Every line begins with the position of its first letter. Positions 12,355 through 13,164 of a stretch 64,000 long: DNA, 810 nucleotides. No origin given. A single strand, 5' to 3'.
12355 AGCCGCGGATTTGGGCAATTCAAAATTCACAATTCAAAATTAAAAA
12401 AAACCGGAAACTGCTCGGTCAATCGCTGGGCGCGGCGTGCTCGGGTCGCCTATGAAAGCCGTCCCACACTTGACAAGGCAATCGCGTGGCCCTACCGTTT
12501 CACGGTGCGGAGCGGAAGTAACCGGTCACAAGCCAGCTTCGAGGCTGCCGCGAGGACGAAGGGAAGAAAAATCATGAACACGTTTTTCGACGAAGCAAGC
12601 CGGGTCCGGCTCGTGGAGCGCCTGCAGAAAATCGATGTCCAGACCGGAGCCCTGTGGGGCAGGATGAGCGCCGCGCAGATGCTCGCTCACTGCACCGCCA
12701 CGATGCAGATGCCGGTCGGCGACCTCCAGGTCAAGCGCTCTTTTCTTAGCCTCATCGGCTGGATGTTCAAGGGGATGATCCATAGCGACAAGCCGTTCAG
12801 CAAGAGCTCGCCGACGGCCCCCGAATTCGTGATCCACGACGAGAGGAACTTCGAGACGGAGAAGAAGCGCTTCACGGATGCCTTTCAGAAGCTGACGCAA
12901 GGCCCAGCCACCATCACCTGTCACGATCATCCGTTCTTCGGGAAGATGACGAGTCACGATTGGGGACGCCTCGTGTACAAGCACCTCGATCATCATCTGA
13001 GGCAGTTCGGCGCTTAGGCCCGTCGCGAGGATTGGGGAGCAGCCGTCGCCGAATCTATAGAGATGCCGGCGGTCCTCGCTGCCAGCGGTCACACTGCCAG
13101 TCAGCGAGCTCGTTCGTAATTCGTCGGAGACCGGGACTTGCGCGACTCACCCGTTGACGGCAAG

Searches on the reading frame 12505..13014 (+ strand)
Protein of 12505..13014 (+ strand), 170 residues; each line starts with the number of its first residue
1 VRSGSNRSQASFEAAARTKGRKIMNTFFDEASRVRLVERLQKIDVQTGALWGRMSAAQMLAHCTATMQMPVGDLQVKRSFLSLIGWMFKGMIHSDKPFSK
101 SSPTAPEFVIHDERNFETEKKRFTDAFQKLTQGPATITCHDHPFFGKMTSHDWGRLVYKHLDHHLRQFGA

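Call 85: search_protein_families(library=pfam, proteins=[window:12505-13014:+], max_evalue=0.00001)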
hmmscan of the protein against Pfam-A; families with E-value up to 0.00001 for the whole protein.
window:12505-13014:+ (170 aa): 2 families
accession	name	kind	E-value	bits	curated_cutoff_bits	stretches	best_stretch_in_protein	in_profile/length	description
PF07606.16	DUF1569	-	1.2e-09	39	21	1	34-168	16-149/152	Protein of unknown function (DUF1569)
PF12867.12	DinB_2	-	9.8e-07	29.7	24.8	1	52-167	28-127/128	DinB superfamily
